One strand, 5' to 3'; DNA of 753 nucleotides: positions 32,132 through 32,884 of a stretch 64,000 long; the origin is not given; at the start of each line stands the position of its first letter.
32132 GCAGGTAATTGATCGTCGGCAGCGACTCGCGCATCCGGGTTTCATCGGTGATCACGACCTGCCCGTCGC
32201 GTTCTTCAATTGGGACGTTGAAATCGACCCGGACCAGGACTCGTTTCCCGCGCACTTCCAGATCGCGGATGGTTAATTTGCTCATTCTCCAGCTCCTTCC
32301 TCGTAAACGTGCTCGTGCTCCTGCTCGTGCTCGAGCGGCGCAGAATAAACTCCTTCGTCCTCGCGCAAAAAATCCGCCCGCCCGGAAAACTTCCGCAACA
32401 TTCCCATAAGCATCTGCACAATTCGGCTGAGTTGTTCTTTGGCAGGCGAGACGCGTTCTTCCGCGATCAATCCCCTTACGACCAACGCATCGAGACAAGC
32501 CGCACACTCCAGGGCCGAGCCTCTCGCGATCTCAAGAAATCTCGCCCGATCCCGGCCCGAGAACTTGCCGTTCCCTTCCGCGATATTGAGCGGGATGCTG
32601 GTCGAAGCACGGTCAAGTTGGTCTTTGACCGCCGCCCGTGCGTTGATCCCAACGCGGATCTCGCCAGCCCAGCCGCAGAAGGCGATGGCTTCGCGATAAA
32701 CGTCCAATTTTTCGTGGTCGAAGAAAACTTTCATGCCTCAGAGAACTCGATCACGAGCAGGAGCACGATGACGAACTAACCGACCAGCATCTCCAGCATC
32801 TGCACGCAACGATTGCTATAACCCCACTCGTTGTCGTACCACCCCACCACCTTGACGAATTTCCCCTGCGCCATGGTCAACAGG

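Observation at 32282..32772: Four-helix-bundle (23S-IVS-protein family) gene flanked by 27-bp inverted repeats, wedged into the gap-pgk-tpiA operon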

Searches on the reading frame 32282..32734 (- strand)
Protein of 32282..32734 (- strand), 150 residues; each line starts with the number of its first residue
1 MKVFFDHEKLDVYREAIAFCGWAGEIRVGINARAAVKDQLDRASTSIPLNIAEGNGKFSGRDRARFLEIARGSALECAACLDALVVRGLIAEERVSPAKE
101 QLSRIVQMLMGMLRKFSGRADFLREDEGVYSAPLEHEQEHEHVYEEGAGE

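Call 3: search_protein_families(library=pfam, proteins=[window:32282-32734:-], max_evalue=0.01)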
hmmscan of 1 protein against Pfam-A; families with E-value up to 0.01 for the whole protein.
window:32282-32734:- (150 aa): 1 family
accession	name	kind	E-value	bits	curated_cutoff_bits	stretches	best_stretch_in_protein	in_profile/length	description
PF05635.17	23S_rRNA_IVP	-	3.7e-22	79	33.8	1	8-110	1-105/106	23S rRNA-intervening sequence protein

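Call 4: search_protein_families(library=ncbifam, proteins=[window:32282-32734:-], max_evalue=0.01)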
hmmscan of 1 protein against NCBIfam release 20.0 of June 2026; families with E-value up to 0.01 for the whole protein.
window:32282-32734:- (150 aa): 3 families
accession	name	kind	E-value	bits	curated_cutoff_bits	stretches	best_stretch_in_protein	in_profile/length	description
TIGR02436.1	TIGR02436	subfamily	2.6e-21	75.9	24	1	33-115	24-107/109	four helix bundle protein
NF008912.0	PRK12275.1-6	subfamily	3e-15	56.3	124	1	7-117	3-112/117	hypothetical protein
NF008911.0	PRK12275.1-2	subfamily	1.8e-11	44.6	137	1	37-117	36-116/118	hypothetical protein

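Call 11: find_homologous_proteins(query=window:32282-32734:-, max_evalue=0.001)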
Query window:32282-32734:- (150 aa): 8000 proteins with E <= 0.001 among 8000 candidates; the best 120 are listed.
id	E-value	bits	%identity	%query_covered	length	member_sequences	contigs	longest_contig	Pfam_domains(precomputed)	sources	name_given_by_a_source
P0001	2.1e-92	325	100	100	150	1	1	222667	PF05635.18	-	-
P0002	9.9e-75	268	85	97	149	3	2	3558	PF05635.18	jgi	-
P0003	3.0e-74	266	88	87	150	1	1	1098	PF05635.18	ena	-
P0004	1.2e-73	264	82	99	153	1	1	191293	PF05635.18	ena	-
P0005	2.1e-73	263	83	97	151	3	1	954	PF05635.18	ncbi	-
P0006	6.8e-73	262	81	100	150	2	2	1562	PF05635.18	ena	-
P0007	1.2e-72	261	81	99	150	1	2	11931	PF05635.18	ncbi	ncbi:MAG: four helix bundle protein [Spartobacteria bacterium]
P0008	1.8e-72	260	82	99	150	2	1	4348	PF05635.18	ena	-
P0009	3.0e-72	259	81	97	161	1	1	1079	PF05635.18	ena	-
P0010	6.3e-72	258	79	98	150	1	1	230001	PF05635.18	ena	-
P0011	1.1e-71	258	85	95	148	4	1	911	PF05635.18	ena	-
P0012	1.5e-71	257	79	100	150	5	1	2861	PF05635.18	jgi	jgi:four helix bundle protein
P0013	4.5e-71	256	84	87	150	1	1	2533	PF05635.18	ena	-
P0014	5.1e-71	255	80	99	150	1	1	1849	PF05635.18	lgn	-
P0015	6.1e-71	255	79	100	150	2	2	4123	PF05635.18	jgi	jgi:four helix bundle protein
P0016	8.3e-71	255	79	98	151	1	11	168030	PF05635.18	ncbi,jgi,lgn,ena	jgi:four helix bundle protein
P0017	1.2e-70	254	78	98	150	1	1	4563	PF05635.18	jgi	jgi:four helix bundle protein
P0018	4.2e-70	253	78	100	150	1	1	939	PF05635.18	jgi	jgi:four helix bundle protein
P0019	6.9e-70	252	84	94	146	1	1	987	PF05635.18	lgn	-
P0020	2.4e-69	250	82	87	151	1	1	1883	PF05635.18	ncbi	-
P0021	2.8e-69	250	80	89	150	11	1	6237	PF05635.18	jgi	jgi:four helix bundle protein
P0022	5.3e-69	249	80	97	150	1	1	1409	PF05635.18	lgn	-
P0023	1.0e-68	248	79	97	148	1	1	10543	PF05635.18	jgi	jgi:four helix bundle protein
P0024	1.2e-68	248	81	95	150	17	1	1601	PF05635.18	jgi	jgi:four helix bundle protein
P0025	3.2e-68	246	78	89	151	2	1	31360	PF05635.18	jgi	jgi:four helix bundle protein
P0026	4.1e-68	246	78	98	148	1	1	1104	PF05635.18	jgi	-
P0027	7.6e-68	245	79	94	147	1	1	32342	PF05635.18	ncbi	-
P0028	9.8e-68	245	80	97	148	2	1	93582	PF05635.18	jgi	jgi:four helix bundle protein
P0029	1.6e-67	244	82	87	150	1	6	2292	PF05635.18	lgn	-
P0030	2.0e-67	244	79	97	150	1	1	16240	PF05635.18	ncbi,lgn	-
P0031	2.1e-67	244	80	87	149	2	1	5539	PF05635.18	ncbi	ncbi:hypothetical protein BH18VER2_BH18VER2_13420 [soil metagenome]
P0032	2.4e-67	244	77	97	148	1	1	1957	PF05635.18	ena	-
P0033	2.6e-67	243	77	97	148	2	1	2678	PF05635.18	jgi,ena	-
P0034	6.8e-67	242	78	89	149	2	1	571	PF05635.18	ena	-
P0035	9.1e-67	242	78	97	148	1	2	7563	PF05635.18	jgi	jgi:four helix bundle protein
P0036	1.0e-66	242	77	97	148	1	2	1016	PF05635.18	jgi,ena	-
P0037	1.4e-66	241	76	99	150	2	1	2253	PF05635.18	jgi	jgi:four helix bundle protein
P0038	2.5e-66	240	77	98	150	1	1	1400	PF05635.18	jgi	-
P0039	5.3e-66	239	78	96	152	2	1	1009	PF05635.18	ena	-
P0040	6.0e-66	239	76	98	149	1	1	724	PF05635.18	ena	-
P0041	7.1e-66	239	76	97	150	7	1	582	PF05635.18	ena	-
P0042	8.7e-66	239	75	97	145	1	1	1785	PF05635.18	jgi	jgi:four helix bundle protein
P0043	8.7e-66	239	77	88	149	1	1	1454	PF05635.18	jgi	jgi:four helix bundle protein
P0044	1.1e-65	238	81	87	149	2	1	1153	PF05635.18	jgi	jgi:four helix bundle protein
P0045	1.3e-65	238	79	87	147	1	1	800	PF05635.18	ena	-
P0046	1.3e-65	238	73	97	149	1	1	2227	PF05635.18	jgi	-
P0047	1.5e-65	238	79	87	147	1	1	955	PF05635.18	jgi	jgi:four helix bundle protein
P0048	1.5e-65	238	74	97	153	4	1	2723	PF05635.18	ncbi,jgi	-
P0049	2.2e-65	237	74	97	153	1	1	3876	PF05635.18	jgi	-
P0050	3.3e-65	237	79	87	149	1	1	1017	PF05635.18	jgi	jgi:four helix bundle protein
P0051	3.6e-65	237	76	97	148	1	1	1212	PF05635.18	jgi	jgi:four helix bundle protein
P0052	3.9e-65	236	76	98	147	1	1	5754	PF05635.18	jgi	jgi:four helix bundle protein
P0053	3.9e-65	236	76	88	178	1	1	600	PF05635.18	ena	-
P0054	4.5e-65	236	73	92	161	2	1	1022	PF05635.18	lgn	-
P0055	6.4e-65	236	75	95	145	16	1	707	PF05635.18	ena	-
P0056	6.7e-65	236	78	99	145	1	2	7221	PF05635.18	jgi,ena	jgi:four helix bundle protein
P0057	7.3e-65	236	76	87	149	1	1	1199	PF05635.18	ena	-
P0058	8.0e-65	235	77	94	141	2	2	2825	PF05635.18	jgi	jgi:four helix bundle protein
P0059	9.2e-65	235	72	97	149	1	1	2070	PF05635.18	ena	-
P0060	9.6e-65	235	75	95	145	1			PF05635.18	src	-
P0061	1.1e-64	235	78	88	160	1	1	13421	PF05635.18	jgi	jgi:four helix bundle protein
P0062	1.1e-64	235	73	98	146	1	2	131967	PF05635.18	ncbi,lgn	-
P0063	1.1e-64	235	78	87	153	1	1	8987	PF05635.18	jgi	jgi:four helix bundle protein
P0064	1.2e-64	235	78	87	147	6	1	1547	PF05635.18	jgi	-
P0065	1.2e-64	235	75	95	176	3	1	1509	PF05635.18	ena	-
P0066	1.2e-64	235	75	87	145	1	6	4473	PF05635.18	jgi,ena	-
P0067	1.2e-64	235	82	87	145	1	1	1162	PF05635.18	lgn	-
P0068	1.6e-64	234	76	87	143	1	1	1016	PF05635.18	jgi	jgi:four helix bundle protein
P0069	1.7e-64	234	75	95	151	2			PF05635.18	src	-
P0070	1.7e-64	234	74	95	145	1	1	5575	PF05635.18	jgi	jgi:four helix bundle protein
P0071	1.7e-64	234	77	87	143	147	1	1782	PF05635.18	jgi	jgi:four helix bundle protein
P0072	1.8e-64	234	68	95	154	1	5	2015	PF05635.18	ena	-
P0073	1.8e-64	234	79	87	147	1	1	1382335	PF05635.18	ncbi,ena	-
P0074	1.8e-64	234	75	95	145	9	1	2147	PF05635.18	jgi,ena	-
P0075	1.9e-64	234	75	95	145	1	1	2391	PF05635.18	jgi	jgi:four helix bundle protein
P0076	2.1e-64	234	74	97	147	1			PF05635.18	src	-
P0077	2.1e-64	234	75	95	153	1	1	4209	PF05635.18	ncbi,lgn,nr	ncbi:MAG: four helix bundle protein [Verrucomicrobia bacterium]|nr:four helix bundle protein [Verruc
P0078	2.1e-64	234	78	87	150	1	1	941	PF05635.18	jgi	jgi:four helix bundle protein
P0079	2.7e-64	234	76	87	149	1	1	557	PF05635.18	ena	-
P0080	2.7e-64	234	77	94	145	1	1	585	PF05635.18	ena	-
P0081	3.0e-64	234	75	87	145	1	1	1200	PF05635.18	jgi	-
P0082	3.1e-64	233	74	99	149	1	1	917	PF05635.18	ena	-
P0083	3.3e-64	233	78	87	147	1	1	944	PF05635.18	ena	-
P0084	3.9e-64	233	75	98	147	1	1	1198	PF05635.18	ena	-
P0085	4.0e-64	233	68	95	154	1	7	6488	PF05635.18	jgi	-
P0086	4.5e-64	233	78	87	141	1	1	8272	PF05635.18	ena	-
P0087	4.5e-64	233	75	98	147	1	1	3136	PF05635.18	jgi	jgi:four helix bundle protein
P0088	4.8e-64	233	79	87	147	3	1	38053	PF05635.18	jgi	jgi:four helix bundle protein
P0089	4.9e-64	233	74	87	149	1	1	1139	PF05635.18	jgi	jgi:four helix bundle protein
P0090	4.9e-64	233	75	95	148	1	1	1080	PF05635.18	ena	-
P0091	5.3e-64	233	74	97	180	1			PF05635.18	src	-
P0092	5.4e-64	233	76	98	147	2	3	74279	PF05635.18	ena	-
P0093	5.7e-64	233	76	98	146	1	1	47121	PF05635.18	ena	-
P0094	5.8e-64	233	74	99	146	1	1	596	PF05635.18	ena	-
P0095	6.1e-64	233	73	95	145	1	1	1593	PF05635.18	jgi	jgi:four helix bundle protein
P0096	6.1e-64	233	75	97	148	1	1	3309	PF05635.18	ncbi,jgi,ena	ncbi:MAG TPA: four helix bundle protein [Chthoniobacterales bacterium]|jgi:four helix bundle protein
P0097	7.4e-64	232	75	98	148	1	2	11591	PF05635.18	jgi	jgi:four helix bundle protein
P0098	8.3e-64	232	74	97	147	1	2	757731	PF05635.18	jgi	jgi:four helix bundle protein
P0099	8.3e-64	232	77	87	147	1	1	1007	PF05635.18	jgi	jgi:four helix bundle protein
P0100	8.6e-64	232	76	97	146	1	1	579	PF05635.18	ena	-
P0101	8.8e-64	232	78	87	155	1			PF05635.18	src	-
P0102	9.1e-64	232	75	99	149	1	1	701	PF05635.18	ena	-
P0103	9.2e-64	232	78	88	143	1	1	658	PF05635.18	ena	-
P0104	9.4e-64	232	73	92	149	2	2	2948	PF05635.18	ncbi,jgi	-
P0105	1.0e-63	232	74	97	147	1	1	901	PF05635.18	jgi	jgi:four helix bundle protein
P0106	1.1e-63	232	78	87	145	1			PF05635.18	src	-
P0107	1.2e-63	232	70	97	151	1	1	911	PF05635.18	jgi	-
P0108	1.2e-63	232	76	98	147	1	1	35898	PF05635.18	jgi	jgi:four helix bundle protein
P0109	1.2e-63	232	75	95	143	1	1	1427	PF05635.18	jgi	jgi:four helix bundle protein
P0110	1.2e-63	232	73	95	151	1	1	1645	PF05635.18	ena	-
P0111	1.2e-63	232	74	95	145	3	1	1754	PF05635.18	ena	-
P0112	1.4e-63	231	73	95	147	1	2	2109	PF05635.18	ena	-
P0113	1.4e-63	231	74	97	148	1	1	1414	PF05635.18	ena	-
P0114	1.4e-63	231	74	87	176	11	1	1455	PF05635.18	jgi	jgi:four helix bundle protein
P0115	1.4e-63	231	74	94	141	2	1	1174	PF05635.18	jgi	jgi:four helix bundle protein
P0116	1.4e-63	231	77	87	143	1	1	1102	PF05635.18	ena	-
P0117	1.5e-63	231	78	94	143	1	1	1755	PF05635.18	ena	-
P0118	1.5e-63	231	73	95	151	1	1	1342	PF05635.18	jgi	jgi:four helix bundle protein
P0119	1.5e-63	231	72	97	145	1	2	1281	PF05635.18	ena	-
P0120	1.5e-63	231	73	95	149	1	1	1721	PF05635.18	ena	-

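Call 13: find_encoding_contigs(protein=P0073, flank=5000, max_places=3)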
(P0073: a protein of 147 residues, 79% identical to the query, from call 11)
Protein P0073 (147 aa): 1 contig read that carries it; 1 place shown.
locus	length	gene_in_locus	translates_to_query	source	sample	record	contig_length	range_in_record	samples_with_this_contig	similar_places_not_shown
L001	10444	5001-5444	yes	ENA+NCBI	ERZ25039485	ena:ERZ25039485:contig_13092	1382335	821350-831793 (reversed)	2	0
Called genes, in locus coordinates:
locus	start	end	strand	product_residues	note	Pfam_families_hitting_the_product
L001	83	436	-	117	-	-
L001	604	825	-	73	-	-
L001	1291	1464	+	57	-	-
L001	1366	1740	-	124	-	-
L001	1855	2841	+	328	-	PF13495:Phage_int_SAM_4, PF00589:Phage_integrase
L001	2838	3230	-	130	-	PF13472:Lipase_GDSL_2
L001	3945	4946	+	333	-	PF00044:Gp_dh_N, PF02800:Gp_dh_C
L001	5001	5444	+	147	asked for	PF05635:23S_rRNA_IVP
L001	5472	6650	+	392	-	PF00162:PGK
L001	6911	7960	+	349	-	-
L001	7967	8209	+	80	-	-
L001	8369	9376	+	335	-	PF03062:MBOAT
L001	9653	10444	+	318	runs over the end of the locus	-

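Call 14: find_encoding_contigs(protein=P0062, flank=5000, max_places=3)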
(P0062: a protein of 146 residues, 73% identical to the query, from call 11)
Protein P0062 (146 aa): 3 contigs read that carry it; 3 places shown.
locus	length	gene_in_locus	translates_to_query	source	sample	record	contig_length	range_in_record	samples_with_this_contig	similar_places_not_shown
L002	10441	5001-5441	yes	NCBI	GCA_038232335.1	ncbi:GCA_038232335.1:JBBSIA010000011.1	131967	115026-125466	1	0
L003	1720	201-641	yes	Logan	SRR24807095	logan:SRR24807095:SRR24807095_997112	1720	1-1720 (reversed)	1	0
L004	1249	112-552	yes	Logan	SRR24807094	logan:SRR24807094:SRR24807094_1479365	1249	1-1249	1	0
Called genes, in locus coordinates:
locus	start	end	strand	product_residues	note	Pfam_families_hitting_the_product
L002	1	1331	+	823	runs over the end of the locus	PF00270:DEAD, PF13604:AAA_30 (faint), PF22527:DEXQc_Suv3 (weak), PF00271:Helicase_C (weak)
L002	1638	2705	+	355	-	PF04371:PAD_porph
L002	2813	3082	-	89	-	PF00403:HMA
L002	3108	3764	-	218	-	PF25182:NonGDSL, PF00657:Lipase_GDSL, PF13472:Lipase_GDSL_2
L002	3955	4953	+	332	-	PF00044:Gp_dh_N, PF02800:Gp_dh_C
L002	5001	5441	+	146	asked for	PF05635:23S_rRNA_IVP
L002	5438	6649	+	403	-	PF00162:PGK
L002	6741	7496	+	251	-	PF00121:TIM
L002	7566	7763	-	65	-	-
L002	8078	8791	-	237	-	-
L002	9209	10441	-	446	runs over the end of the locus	PF05977:MFS_3, PF07690:MFS_1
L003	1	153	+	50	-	?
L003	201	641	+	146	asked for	PF05635:23S_rRNA_IVP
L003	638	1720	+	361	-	?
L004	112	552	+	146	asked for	PF05635:23S_rRNA_IVP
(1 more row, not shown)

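Call 15: find_encoding_contigs(protein=P0085, flank=5000, max_places=4)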
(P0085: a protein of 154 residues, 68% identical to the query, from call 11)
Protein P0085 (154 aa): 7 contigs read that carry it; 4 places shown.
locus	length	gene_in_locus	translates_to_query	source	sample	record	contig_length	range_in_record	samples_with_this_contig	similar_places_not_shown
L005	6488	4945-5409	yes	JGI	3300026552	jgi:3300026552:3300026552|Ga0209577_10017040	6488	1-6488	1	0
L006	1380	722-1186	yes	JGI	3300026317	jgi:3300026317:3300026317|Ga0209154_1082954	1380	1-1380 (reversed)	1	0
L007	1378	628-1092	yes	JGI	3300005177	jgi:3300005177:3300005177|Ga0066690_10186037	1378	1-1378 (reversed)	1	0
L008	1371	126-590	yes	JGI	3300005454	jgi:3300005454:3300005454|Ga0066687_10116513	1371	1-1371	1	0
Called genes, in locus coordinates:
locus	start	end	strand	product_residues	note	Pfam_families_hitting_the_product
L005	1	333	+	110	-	?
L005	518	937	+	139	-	-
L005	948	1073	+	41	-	-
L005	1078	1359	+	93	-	-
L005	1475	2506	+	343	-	PF04371:PAD_porph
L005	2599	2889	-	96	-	PF00403:HMA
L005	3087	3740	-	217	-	PF25182:NonGDSL, PF00657:Lipase_GDSL, PF13472:Lipase_GDSL_2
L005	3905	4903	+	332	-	PF00044:Gp_dh_N, PF02800:Gp_dh_C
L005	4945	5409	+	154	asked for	PF05635:23S_rRNA_IVP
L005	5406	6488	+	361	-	?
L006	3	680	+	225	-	?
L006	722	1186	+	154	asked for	PF05635:23S_rRNA_IVP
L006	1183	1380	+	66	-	?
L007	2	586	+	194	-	?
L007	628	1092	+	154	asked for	PF05635:23S_rRNA_IVP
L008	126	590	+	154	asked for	PF05635:23S_rRNA_IVP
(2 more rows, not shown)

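Call 19: find_related_loci(query=window:32282-32734:-, collection=metagenome_contigs, flank=4000)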
Query window:32282-32734:- (150 aa) in metagenome_contigs; peptide patterns used: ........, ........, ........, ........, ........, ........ (x = any residue, [..] = any of these).
600 stretches matched a pattern (row limit reached: there are more); 325 encode a relative of the query (tblastn E <= 1e-3); the best 80 are kept; 80 distinct loci.
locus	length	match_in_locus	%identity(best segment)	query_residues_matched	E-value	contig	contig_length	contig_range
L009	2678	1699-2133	77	1-145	2e-70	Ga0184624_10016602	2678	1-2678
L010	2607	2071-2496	73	1-142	9e-71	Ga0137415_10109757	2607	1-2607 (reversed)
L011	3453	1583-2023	71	1-147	5e-70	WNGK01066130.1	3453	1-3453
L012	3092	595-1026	73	1-142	2e-69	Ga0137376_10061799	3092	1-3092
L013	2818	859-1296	71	1-144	1e-68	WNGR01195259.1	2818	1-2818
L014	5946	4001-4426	70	1-142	5e-67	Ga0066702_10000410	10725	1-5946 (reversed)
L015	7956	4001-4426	70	1-142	5e-67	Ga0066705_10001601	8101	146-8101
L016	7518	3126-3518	77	1-131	6e-67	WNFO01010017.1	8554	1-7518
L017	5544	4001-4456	68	1-142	2e-66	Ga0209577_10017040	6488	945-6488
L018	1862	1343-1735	77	1-131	1e-67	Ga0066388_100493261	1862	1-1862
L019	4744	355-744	78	1-130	9e-66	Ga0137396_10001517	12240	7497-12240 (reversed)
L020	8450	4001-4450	68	1-142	1e-65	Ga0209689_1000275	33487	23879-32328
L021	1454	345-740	74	1-132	5e-69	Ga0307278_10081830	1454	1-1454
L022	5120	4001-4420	73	1-142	1e-65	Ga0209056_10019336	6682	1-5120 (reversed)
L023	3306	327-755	69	1-141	3e-65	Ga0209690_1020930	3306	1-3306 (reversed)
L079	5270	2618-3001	60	1-131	1e-46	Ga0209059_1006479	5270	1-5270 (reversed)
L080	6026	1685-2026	66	1-114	7e-46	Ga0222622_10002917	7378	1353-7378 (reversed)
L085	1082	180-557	56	2-130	2e-46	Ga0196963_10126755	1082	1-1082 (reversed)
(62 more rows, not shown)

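Call 41: search_solved_structures(query=window:32282-32734:-, max_evalue=0.01, show_alignments=2)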
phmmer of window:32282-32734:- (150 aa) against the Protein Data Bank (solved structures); distinct sequences matched with E-value up to 0.01: 1.
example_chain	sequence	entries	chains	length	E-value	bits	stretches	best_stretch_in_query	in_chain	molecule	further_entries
2gsc_A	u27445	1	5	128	1.3e-07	35.2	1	7-110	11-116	Putative uncharacterized protein XCC0516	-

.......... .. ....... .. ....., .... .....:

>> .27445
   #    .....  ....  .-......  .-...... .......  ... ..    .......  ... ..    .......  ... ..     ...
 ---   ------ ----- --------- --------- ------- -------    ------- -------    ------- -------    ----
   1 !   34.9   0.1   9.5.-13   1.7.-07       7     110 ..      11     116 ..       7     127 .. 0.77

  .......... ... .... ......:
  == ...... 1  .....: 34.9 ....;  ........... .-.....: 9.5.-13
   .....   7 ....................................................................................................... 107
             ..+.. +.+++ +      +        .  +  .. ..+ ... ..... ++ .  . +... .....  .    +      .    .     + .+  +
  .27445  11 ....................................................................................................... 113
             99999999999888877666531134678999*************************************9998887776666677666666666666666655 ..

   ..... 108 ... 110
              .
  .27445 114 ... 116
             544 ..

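Call 42: search_protein_families(library=padloc, proteins=[window:32282-32734:-], max_evalue=0.01)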
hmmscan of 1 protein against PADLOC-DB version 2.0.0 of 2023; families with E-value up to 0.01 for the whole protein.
window:32282-32734:- (150 aa): 0 families

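Call 43: search_protein_families(library=phrogs, proteins=[window:32282-32734:-], max_evalue=0.01)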
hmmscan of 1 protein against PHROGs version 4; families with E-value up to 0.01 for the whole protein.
window:32282-32734:- (150 aa): 0 families

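Call 57: search_protein_representatives(protein=window:32282-32734:-)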
Query: 150 residues. Proteins with E-value up to 0.001 (for the whole library): 6239; up to 1e-10: 1507; up to 1e-30: 113. The best 150 are listed.
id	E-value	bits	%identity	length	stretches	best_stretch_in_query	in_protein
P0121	6.8e-60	217.8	70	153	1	1-142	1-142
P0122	3.3e-59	215.5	50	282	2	2-122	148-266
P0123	1.6e-58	213.3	47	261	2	4-132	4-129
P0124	9.5e-58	210.8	69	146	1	1-144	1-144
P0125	2.8e-57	209.3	48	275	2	2-117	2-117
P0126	4.0e-57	208.8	69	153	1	1-142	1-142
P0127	3.4e-55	202.5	48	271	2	3-118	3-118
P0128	5.8e-55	201.8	44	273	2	2-119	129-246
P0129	3.3e-54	199.4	48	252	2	3-114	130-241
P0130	4.3e-54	199.0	45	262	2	1-119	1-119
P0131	4.6e-54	198.9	48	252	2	3-117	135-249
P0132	1.7e-52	193.8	46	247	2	5-119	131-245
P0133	3.2e-52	192.9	48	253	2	1-132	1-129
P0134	2.3e-50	186.8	44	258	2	3-118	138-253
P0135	6.3e-50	185.5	48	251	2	3-115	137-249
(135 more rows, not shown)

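Call 70: predict_structure(alignment_id=A1)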
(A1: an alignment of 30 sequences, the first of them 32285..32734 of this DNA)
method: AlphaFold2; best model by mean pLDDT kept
length: 150 residues; sequences in the alignment: 30
mean_pLDDT: 53.5   pTM: 0.43
mean pLDDT of the five models: 53.5, 53.3, 51.3, 49.2, 47.8
residues with pLDDT >= 90: 0; 70-90: 43; 50-70: 27; < 50: 80
segments of 3 or more residues with pLDDT < 50: 1-13, 21-52, 119-150
pLDDT, mean of each block of 10 residues (from residue 1): 36 50 46 37 42 55 70 71 73 81 75 62 37 33 36
secondary structure, 60 per line:
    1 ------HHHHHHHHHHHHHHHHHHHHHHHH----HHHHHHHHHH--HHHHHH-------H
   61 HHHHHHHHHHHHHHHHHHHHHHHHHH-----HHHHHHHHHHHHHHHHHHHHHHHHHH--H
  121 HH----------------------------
elements in order: H7-30 H35-44 H47-52 H60-86 H92-117
